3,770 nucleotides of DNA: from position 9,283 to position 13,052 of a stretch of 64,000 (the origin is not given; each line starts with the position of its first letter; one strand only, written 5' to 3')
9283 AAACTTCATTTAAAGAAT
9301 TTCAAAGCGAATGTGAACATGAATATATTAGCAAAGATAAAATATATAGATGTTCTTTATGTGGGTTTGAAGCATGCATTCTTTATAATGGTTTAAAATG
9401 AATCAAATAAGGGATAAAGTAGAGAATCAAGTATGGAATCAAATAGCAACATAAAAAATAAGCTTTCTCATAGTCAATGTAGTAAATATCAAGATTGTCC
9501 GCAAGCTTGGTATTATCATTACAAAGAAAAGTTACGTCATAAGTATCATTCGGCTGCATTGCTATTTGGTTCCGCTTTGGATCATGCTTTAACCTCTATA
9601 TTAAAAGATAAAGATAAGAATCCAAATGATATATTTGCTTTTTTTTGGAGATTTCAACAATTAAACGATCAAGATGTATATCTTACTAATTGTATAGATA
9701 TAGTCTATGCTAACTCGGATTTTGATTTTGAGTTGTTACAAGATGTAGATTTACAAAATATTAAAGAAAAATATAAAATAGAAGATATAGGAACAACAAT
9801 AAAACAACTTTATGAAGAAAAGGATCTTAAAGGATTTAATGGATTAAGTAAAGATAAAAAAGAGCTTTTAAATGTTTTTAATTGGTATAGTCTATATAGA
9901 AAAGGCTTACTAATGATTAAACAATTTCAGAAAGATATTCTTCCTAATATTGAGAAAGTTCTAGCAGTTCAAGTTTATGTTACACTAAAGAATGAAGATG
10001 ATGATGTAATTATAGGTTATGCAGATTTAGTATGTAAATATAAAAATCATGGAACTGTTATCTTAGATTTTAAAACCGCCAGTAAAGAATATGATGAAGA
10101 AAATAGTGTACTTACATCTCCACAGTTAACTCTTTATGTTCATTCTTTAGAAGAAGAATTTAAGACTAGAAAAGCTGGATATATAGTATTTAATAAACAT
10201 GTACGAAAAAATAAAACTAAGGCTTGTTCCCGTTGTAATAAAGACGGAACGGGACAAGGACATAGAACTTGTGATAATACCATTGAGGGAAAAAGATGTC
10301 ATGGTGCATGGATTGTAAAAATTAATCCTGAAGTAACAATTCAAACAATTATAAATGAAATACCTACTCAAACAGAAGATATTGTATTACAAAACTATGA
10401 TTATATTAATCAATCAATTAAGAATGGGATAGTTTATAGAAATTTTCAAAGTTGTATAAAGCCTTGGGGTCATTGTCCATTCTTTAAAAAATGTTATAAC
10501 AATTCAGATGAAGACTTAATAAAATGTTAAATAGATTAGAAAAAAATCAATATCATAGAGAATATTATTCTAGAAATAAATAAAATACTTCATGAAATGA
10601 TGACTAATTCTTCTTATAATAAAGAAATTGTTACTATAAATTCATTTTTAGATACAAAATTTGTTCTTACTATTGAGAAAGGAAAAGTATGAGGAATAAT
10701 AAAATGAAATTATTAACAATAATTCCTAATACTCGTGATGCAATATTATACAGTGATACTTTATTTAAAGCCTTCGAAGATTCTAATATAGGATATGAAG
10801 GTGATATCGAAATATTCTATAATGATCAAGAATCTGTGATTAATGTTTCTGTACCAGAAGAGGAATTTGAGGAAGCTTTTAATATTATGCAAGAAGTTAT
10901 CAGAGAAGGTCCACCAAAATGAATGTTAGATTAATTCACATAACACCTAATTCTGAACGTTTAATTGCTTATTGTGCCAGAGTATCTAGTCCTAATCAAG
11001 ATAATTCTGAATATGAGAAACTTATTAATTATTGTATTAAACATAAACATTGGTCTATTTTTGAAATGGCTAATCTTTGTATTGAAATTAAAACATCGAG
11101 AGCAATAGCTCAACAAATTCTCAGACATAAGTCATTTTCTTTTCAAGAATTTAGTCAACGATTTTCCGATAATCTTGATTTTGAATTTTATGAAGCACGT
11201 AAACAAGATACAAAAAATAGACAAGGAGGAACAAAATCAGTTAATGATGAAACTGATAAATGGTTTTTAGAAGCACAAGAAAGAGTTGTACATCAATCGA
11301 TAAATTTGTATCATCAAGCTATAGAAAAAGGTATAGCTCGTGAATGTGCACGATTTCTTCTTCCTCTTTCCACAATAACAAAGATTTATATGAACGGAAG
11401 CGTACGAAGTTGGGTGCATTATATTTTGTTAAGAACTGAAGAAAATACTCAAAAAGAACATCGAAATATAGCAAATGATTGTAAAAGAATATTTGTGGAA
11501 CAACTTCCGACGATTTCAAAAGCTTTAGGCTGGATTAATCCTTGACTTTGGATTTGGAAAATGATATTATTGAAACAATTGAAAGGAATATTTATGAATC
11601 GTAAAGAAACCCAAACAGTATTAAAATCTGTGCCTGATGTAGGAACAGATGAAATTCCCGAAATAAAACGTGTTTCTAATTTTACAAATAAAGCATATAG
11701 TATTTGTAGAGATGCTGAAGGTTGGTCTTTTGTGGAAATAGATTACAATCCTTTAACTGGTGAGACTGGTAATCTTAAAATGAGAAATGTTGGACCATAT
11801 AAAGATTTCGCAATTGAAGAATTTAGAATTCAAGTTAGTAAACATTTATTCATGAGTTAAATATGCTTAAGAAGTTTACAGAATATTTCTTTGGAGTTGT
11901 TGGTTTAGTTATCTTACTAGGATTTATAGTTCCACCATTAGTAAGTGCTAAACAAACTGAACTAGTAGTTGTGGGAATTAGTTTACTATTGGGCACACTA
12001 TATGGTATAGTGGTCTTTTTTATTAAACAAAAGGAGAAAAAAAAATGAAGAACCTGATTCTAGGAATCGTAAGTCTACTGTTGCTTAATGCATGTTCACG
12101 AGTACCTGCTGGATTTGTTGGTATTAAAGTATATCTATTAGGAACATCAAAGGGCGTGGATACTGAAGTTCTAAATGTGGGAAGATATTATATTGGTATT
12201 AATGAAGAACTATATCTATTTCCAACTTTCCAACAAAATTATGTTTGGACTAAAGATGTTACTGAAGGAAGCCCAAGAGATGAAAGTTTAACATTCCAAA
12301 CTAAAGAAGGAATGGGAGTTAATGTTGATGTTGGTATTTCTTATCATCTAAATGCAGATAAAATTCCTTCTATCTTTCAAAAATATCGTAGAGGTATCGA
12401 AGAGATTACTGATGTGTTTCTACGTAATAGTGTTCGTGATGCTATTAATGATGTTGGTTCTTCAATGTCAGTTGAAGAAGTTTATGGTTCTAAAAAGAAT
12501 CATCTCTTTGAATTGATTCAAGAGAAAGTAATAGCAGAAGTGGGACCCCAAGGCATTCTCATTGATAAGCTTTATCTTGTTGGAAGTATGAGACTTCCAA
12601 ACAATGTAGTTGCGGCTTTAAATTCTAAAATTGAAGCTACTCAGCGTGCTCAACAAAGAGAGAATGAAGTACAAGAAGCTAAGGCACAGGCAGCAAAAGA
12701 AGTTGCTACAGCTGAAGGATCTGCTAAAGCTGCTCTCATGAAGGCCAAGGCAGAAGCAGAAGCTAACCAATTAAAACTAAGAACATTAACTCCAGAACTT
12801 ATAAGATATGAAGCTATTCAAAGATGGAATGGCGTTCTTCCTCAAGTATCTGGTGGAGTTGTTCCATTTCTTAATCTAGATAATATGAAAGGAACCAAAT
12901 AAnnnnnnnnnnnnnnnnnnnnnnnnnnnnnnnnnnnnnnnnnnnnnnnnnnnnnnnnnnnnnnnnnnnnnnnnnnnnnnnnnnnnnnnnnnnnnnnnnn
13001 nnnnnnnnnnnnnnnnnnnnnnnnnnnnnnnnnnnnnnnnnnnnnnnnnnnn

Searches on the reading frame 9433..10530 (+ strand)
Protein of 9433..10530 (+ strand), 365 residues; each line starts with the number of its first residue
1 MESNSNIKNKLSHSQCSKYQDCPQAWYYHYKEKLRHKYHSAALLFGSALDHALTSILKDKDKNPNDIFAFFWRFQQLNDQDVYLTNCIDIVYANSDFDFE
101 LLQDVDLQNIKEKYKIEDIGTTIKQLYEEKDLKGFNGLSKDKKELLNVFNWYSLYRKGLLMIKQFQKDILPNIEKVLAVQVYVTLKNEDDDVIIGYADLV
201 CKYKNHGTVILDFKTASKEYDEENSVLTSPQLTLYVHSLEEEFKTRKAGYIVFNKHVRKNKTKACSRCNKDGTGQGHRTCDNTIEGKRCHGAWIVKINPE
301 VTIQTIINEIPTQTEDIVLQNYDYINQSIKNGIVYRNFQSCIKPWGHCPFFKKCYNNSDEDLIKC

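Call 92: search_protein_families(library=pfam, proteins=[window:9433-10530:+], max_evalue=0.001)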
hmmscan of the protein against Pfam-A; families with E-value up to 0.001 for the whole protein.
window:9433-10530:+ (365 aa): 1 family
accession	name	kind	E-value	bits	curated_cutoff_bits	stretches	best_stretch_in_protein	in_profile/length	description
PF12705.13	PDDEXK_1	-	2e-13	51.3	22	1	10-255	1-191/247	PD-(D/E)XK nuclease superfamily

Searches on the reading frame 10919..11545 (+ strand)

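Call 92: search_protein_families(library=pfam, proteins=[window:10919-11545:+], max_evalue=0.001)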
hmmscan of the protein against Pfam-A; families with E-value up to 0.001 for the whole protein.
window:10919-11545:+ (208 aa): 1 family
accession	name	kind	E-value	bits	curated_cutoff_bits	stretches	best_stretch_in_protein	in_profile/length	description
PF02511.20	Thy1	-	1.7e-47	162.2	24.8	1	4-198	1-191/191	Thymidylate synthase complementing protein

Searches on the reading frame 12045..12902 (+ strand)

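Call 92: search_protein_families(library=pfam, proteins=[window:12045-12902:+], max_evalue=0.001)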
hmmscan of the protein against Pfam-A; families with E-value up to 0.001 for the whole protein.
window:12045-12902:+ (285 aa): 1 family
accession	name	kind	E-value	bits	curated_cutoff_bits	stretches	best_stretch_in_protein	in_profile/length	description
PF01145.31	Band_7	-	6.8e-22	78.8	23.6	1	19-215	2-175/176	SPFH domain / Band 7 family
